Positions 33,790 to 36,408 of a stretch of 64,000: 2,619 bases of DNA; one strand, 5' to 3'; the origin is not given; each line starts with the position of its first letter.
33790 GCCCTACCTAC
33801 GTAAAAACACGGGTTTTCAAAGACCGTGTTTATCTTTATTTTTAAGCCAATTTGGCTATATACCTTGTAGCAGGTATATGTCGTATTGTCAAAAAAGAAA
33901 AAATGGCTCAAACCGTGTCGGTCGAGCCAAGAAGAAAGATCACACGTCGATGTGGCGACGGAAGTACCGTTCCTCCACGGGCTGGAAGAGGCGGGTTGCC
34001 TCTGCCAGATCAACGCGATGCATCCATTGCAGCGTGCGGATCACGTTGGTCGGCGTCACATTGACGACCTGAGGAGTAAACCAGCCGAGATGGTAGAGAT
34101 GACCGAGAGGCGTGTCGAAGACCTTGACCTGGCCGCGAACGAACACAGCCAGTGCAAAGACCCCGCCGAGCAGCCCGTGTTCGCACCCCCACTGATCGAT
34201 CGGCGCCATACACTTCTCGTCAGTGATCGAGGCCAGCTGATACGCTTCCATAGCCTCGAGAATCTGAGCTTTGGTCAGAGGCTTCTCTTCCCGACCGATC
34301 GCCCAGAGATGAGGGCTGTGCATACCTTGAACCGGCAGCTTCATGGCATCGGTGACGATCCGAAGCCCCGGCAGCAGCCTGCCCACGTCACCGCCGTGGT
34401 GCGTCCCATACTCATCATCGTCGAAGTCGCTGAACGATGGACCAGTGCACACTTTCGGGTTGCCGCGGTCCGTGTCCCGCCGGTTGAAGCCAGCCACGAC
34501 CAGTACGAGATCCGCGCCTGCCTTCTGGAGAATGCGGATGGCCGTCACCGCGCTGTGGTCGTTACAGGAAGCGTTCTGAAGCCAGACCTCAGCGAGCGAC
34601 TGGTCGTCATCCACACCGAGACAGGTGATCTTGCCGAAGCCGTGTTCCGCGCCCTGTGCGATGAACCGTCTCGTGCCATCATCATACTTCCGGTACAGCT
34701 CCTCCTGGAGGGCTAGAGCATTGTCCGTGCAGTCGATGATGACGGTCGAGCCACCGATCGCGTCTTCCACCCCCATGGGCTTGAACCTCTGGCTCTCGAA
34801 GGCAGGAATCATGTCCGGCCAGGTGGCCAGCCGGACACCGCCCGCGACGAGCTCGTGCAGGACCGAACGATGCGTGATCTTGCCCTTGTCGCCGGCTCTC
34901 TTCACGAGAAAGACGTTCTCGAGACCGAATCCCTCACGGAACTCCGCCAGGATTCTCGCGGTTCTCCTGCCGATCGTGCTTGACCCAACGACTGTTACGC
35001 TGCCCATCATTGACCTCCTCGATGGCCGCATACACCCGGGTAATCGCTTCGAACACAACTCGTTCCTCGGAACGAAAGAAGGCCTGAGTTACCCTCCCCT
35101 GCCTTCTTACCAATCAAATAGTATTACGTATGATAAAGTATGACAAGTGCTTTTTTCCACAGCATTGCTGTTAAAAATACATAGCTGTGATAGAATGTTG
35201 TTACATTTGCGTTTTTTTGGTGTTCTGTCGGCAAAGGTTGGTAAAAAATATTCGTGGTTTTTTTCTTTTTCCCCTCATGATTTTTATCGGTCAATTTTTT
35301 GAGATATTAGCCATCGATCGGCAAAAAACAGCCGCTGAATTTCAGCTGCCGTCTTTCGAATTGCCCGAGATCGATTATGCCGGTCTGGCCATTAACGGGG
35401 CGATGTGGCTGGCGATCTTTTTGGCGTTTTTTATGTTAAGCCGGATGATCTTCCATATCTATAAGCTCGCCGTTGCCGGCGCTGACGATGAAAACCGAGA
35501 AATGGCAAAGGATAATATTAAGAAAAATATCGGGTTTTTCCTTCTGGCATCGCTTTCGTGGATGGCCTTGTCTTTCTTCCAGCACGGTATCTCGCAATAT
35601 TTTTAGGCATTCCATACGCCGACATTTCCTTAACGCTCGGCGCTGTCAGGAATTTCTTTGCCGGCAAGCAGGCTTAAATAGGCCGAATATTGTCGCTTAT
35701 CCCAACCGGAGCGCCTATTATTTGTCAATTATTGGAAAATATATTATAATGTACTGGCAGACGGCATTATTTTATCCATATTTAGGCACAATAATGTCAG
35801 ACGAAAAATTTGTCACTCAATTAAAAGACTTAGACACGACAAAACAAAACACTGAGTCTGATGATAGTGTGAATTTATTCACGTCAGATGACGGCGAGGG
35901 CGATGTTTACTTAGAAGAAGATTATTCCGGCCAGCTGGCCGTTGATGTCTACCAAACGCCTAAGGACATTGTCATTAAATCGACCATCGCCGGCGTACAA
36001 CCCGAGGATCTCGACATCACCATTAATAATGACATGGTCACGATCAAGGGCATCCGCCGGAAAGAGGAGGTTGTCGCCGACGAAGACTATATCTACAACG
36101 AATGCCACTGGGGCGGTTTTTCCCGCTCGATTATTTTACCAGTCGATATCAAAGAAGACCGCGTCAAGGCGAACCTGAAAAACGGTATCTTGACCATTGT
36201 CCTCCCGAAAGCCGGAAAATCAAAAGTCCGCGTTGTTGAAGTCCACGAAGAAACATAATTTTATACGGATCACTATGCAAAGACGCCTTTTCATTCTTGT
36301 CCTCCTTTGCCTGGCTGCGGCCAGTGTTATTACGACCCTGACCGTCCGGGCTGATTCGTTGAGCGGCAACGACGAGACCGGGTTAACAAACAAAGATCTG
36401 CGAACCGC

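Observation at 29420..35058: GC-rich island encoding a 1445-aa double BadF/BcrAD-activase plus dehydratase-like fusion and a GAPDH-like Cys dehydrogenase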

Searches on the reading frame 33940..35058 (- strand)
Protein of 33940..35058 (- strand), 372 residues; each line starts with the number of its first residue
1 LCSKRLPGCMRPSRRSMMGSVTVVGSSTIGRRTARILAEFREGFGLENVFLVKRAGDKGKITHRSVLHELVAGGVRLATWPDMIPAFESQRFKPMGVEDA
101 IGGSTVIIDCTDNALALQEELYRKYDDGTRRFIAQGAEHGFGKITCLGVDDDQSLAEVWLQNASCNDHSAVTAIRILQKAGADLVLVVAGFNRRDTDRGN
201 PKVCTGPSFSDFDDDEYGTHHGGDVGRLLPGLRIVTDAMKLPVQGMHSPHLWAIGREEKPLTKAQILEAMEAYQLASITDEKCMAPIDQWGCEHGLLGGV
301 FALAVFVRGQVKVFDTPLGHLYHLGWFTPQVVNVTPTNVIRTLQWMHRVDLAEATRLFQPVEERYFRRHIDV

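Call 7: search_protein_families(library=pfam, proteins=[window:33940-35058:-], max_evalue=0.01)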
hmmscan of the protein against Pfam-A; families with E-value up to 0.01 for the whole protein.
window:33940-35058:- (372 aa): 0 families

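Call 8: search_protein_families(library=ncbifam, proteins=[window:33940-35058:-], max_evalue=0.01)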
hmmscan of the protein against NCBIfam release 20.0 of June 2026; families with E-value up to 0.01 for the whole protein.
window:33940-35058:- (372 aa): 2 families
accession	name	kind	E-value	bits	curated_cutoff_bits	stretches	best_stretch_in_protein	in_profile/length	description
NF003251.0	PRK04207.1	equivalog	6.6e-15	55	185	1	19-274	3-246/343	type II glyceraldehyde-3-phosphate dehydrogenase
TIGR01546.1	GAPDH-II_archae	equivalog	3.4e-08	33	232.9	1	78-271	49-239/333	phosphorylating glyceraldehyde-3-phosphate dehydrogenase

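Call 28: find_homologous_proteins(query=window:33940-35010:-, max_evalue=0.001)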
Query window:33940-35010:- (356 aa): 27 proteins with E <= 0.001 among 4665 candidates.
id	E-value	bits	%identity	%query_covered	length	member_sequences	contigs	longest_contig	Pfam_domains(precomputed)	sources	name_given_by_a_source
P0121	1.8e-242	822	100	100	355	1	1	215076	-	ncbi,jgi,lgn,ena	ncbi:MAG: hypothetical protein WC497_03140 [Patescibacteria group bacterium]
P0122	1.6e-29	121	29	96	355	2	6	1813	-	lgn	-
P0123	3.8e-27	113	28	96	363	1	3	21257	-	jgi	jgi:glyceraldehyde-3-phosphate dehydrogenase (NAD(P))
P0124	4.9e-27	113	30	97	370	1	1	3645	-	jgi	jgi:glyceraldehyde-3-phosphate dehydrogenase/erythrose-4-phosphate dehydrogenase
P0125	6.1e-26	109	30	80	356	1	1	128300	-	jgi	jgi:glyceraldehyde-3-phosphate dehydrogenase type II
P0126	1.7e-25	108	29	92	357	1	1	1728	-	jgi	jgi:glyceraldehyde-3-phosphate dehydrogenase (NAD(P))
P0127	2.2e-24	104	30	80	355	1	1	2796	-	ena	-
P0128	5.2e-22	96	29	80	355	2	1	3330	-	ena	-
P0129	2.0e-21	94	27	96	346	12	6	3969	-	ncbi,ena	-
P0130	3.6e-21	94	29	80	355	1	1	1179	-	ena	-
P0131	2.4e-20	91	27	93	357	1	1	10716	-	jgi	jgi:glyceraldehyde-3-phosphate dehydrogenase type II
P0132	3.2e-20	90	26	92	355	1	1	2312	-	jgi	-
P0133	5.5e-20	90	28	92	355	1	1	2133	-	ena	-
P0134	1.7e-19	88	28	84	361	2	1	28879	-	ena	-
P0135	9.6e-19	86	28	93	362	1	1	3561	-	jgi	jgi:glyceraldehyde-3-phosphate dehydrogenase (NAD(P))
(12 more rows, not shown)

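Call 30: find_encoding_contigs(protein=P0125, flank=7000, max_places=1)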
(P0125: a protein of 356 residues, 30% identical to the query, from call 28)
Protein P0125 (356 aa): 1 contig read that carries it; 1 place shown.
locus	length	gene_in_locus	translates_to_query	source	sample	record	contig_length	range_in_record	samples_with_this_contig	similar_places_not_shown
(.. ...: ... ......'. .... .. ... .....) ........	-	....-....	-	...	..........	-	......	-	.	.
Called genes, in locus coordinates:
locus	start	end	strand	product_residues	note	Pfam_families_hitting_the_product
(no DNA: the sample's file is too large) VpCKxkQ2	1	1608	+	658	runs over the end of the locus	PF07584:BatA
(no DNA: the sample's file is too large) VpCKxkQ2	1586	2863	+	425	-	PF13167:GTP-bdg_N, PF00025:Arf (faint), PF16360:GTP-bdg_M, PF03193:RsgA_GTPase (faint), PF01926:MMR_HSR1, PF02421:FeoB_N, PF16897:MMR_HSR1_Xtn (weak)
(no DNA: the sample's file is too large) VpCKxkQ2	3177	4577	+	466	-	PF05960:DUF885 (weak)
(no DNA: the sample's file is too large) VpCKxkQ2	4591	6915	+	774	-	PF00456:Transketolase_N, PF13292:DXP_synthase_N (faint)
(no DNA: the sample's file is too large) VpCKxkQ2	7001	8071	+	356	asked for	-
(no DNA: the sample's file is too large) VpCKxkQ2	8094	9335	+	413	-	PF06245:DUF1015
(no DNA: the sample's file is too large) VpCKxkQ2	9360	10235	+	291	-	PF00389:2-Hacid_dh, PF03446:NAD_binding_2 (faint), PF02826:2-Hacid_dh_C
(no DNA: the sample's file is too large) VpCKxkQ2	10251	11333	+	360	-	PF00266:Aminotran_5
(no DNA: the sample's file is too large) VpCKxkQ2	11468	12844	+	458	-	PF01212:Beta_elim_lyase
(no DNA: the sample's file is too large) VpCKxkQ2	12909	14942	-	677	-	PF17900:Peptidase_M1_N, PF01433:Peptidase_M1, PF13860:FlgD_ig (faint), PF18962:Por_Secre_tail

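Call 31: find_encoding_contigs(protein=P0123, flank=7000, max_places=1)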
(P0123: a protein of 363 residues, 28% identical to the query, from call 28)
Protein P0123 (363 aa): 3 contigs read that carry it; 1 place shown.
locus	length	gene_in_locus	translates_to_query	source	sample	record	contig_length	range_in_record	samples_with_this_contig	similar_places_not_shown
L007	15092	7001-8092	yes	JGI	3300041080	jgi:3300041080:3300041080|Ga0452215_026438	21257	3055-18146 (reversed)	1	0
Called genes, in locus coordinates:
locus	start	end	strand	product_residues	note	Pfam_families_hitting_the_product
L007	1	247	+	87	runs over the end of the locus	-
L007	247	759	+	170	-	-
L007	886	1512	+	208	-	-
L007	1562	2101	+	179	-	PF02075:RuvC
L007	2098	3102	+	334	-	PF00226:DnaJ, PF01556:DnaJ_C, PF00684:DnaJ_CXXCXGXG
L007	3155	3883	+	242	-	PF13365:Trypsin_2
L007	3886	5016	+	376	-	PF00154:RecA_N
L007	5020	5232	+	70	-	-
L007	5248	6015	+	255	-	PF08275:DNAG_N, PF01751:Toprim, PF13155:Toprim_2, PF13662:Toprim_4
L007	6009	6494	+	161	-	PF04545:Sigma70_r4 (weak), PF08281:Sigma70_r4_2 (weak)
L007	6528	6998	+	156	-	PF05198:IF3_N, PF00707:IF3_C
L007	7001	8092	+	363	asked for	-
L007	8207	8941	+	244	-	-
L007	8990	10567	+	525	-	-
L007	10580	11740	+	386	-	-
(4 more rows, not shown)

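Call 32: find_encoding_contigs(protein=P0134, flank=7000, max_places=1)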
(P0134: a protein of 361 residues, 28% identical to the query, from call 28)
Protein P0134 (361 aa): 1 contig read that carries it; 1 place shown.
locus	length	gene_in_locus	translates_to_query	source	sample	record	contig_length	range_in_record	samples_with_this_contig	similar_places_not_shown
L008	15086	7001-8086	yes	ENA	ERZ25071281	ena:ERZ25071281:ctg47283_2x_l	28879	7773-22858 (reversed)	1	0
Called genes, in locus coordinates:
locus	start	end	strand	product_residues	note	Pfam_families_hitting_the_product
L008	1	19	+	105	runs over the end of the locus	-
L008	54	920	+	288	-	-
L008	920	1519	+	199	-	PF01171:ATP_bind_3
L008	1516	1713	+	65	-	-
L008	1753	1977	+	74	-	-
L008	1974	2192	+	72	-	-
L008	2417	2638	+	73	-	-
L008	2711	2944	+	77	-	-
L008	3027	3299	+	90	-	-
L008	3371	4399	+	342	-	PF00478:IMPDH, PF03060:NMO (faint), PF01070:FMN_dh (weak)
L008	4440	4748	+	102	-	-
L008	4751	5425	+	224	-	-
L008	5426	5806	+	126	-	-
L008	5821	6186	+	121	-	PF00856:SET (weak)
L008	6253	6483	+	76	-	-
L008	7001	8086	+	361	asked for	-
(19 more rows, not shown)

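Call 51: find_encoding_contigs(protein=P0121, flank=3000, max_places=6)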
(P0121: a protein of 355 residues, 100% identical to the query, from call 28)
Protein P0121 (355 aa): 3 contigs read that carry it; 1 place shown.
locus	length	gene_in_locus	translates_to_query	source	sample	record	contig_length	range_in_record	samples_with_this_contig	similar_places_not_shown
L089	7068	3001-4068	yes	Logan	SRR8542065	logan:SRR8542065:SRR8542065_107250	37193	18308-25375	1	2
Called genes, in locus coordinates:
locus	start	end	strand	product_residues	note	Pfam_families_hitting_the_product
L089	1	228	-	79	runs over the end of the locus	-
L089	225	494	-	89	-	PF28423:Epiregulin_C (faint)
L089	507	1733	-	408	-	-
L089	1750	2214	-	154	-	PF00011:HSP20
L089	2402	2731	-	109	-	-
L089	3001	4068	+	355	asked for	-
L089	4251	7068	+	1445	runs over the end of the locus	PF01869:BcrAD_BadFG, PF09989:DUF2229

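Call 56: search_solved_structures(query=A1, max_evalue=0.001)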
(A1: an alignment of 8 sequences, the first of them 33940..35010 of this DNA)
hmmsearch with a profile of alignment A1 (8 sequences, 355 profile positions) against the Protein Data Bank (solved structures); distinct sequences matched with E-value up to 0.001: 7.
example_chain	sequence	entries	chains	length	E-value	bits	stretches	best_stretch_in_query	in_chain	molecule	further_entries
2yyy_A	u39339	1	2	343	3.2e-25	92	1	4-316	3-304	Glyceraldehyde-3-phosphate dehydrogenase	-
1b7g_O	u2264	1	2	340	7.9e-25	90.7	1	4-272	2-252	PROTEIN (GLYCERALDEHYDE 3-PHOSPHATE DEHYDROGENASE)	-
1cf2_P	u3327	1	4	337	2.8e-24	88.9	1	4-337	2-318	PROTEIN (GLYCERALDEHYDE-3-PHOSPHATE DEHYDROGENASE)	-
2czc_A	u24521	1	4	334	9.7e-21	77.3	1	3-331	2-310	Glyceraldehyde-3-phosphate dehydrogenase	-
3gnq_A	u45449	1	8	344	0.00053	22.2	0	5-262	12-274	Glyceraldehyde-3-phosphate dehydrogenase, type I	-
2x5j_O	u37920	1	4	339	0.00054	22.2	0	86-164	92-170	D-ERYTHROSE-4-PHOSPHATE DEHYDROGENASE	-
2xf8_A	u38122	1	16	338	0.00071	21.8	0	87-164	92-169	D-ERYTHROSE-4-PHOSPHATE DEHYDROGENASE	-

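Call 57: search_protein_families(library=ncbifam, proteins=[P0125, P0123], max_evalue=0.001)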
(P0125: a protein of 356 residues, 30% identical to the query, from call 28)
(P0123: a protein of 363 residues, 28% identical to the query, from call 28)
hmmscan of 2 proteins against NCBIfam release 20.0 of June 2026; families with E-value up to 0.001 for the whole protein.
P0125 (356 aa): 2 families
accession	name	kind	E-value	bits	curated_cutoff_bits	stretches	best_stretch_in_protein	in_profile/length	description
NF003251.0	PRK04207.1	equivalog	1.6e-24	86.6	185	1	6-315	5-297/343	type II glyceraldehyde-3-phosphate dehydrogenase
TIGR01546.1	GAPDH-II_archae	equivalog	1.8e-18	66.8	232.9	1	53-308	41-287/333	phosphorylating glyceraldehyde-3-phosphate dehydrogenase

P0123 (363 aa): 2 families
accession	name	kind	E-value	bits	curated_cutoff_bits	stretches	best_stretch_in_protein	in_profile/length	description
NF003251.0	PRK04207.1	equivalog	1.8e-19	70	185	1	6-304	4-283/343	type II glyceraldehyde-3-phosphate dehydrogenase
TIGR01546.1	GAPDH-II_archae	equivalog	5.6e-10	38.9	232.9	1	57-279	44-250/333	phosphorylating glyceraldehyde-3-phosphate dehydrogenase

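Call 90: search_protein_representatives(protein=window:33940-35010:-)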
Query: 356 residues. Proteins with E-value up to 0.001 (for the whole library): 130; up to 1e-10: 51; up to 1e-30: 1. The best 130 are listed.
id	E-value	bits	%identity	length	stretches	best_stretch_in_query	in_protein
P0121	5.8e-243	821.5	100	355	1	2-356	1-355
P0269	1.5e-30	122.8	33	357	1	4-344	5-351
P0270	3.2e-27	111.8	31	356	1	4-336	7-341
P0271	5.8e-27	111.0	31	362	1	5-335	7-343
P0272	2.0e-26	109.2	33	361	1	5-324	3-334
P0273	2.5e-25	105.6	29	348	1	3-343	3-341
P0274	2.0e-22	96.0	30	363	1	4-317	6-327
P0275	3.1e-22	95.4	30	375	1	4-287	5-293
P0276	9.0e-22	93.9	30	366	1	5-333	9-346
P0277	8.8e-21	90.6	29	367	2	103-335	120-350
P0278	2.0e-20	89.5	34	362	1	4-296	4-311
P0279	2.4e-19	85.9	31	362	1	4-342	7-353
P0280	4.0e-19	85.2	36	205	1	46-232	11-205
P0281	2.5e-18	82.5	28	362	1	2-324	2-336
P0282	4.6e-18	81.7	30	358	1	5-332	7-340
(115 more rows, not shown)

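Call 98: predict_structure(alignment_id=A4)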
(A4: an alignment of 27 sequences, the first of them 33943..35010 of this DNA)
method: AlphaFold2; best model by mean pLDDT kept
length: 356 residues; sequences in the alignment: 27
mean_pLDDT: 88.2   pTM: 0.88
mean pLDDT of the five models: 88.2, 87.0, 85.0, 84.8, 83.5
residues with pLDDT >= 90: 225; 70-90: 106; 50-70: 19; < 50: 6
segments of 3 or more residues with pLDDT < 50: 181-186
pLDDT, mean of each block of 10 residues (from residue 1): 87 90 96 89 72 95 94 95 97 93 95 92 89 76 92 94 96 86 50 79 90 93 81 95 96 91 89 79 80 96 96 81 93 91 87 71
secondary structure, 60 per line:
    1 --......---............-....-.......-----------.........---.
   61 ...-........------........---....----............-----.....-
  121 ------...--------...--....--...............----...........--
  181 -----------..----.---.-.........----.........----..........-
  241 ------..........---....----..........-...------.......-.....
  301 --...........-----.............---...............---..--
elements in order: E3-8 H12-23 H25-28 E30-36 H48-56 E60-63 H65-72 H81-86 E90-93 H98-109 E115-119 E127-129 E143-146 H149-163 E168-178 H204-212 E217-225 E230-239 H247-256 E260-263 H268-277 E288-291 E296-300 E303-313 H319-331 H335-349

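Call 102: fold_search(model_id=the predicted structure, library=pdb)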
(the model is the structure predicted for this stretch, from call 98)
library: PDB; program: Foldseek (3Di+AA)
matches with E <= 10: 1646; with E <= 0.001: 448
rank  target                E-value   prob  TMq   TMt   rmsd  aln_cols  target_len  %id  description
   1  2czc_D                3.7e-21  1.00  0.76  0.81   3.3       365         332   20  Crystal structure of glyceraldehyde-3-phosphate dehydrogenase from Pyrococcus horikoshii OT3 (released 2006-01-13)
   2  2czc_B                1.9e-20  1.00  0.76  0.81   3.3       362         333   20  Crystal structure of glyceraldehyde-3-phosphate dehydrogenase from Pyrococcus horikoshii OT3 (released 2006-01-13)
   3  2czc_A                4.3e-20  1.00  0.77  0.82   3.4       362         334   19  Crystal structure of glyceraldehyde-3-phosphate dehydrogenase from Pyrococcus horikoshii OT3 (released 2006-01-13)
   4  1b7g_O                1.2e-19  1.00  0.74  0.77   3.9       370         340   18  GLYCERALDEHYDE 3-PHOSPHATE DEHYDROGENASE (released 1999-10-08)
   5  1cf2_O                2.1e-19  1.00  0.78  0.82   3.4       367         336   19  THREE-DIMENSIONAL STRUCTURE OF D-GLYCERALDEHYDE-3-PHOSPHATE DEHYDROGENASE FROM THE HYPERTHERMOPHILIC ARCHAEON METHANOT (released 2000-03-29)
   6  2yyy_A                2.7e-18  1.00  0.78  0.81   3.1       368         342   17  Crystal structure of Glyceraldehyde-3-phosphate dehydrogenase (released 2007-11-06)
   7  3hq4_O                2.1e-16  1.00  0.62  0.66   6.0       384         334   17  Crystal Structure of C151S mutant of Glyceraldehyde-3-phosphate dehydrogenase 1 (GAPDH1) complexed with NAD from Staph (released 2010-06-23)
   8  5y37_C                2.8e-16  1.00  0.65  0.69   4.7       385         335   16  Crystal structure of GBS GAPDH (released 2018-04-18)
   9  3lc1_P                4.0e-16  1.00  0.61  0.64   6.4       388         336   16  Crystal Structure of H178N mutant of Glyceraldehyde-3-phosphate-dehydrogenase 1 (GAPDH 1) from Staphylococcus aureus M (released 2010-08-18)
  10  3lvf_O                4.2e-16  1.00  0.59  0.63   6.6       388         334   17  Crystal Structure of holo Glyceraldehyde-3-phosphate dehydrogenase 1 (GAPDH1) from methicillin resistant Staphylococcu (released 2010-08-18)
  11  3lvf_P                6.1e-16  1.00  0.62  0.65   6.2       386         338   16  Crystal Structure of holo Glyceraldehyde-3-phosphate dehydrogenase 1 (GAPDH1) from methicillin resistant Staphylococcu (released 2010-08-18)
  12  9t7u_BBB              6.8e-16  1.00  0.59  0.62   6.2       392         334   15  Glyceraldehyde-3-phosphate dehydrogenase A (GAPDH) (released 2026-01-14)
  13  3l0d_A                8.7e-16  1.00  0.62  0.66   6.0       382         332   15  Crystal structure of glyceraldehyde-3-phosphate dehydrogenase from Bartonella henselae with bound NAD (released 2009-12-29)
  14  9z9c_P                9.8e-16  1.00  0.60  0.66   6.2       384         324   14  Crystal structure of a glyceraldehyde-3-phosphate dehydrogenase from Neisseria gonorrhoeae in complex with NAD (P1 for (released 2025-11-26)
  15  9y4u_B                1.1e-15  1.00  0.63  0.71   5.3       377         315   15  Crystal structure of glyceraldehyde-3-phosphate dehydrogenase (GAPDH) from Neisseria gonorrhoeae in complex with NAD ( (released 2025-09-17)
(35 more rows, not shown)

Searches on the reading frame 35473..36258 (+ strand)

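Call 9: search_protein_families(library=pfam, proteins=[window:35473-36258:+], max_evalue=0.001)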
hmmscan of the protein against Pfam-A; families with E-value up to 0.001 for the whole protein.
window:35473-36258:+ (261 aa): 2 families
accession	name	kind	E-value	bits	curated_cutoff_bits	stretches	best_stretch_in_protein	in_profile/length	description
PF00011.27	HSP20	-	1.2e-18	67.5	20.8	1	160-257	3-101/102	Hsp20/alpha crystallin family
PF17886.7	ArsA_HSP20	-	0.00024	21.1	22.5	0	167-243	5-62/63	HSP20-like domain found in ArsA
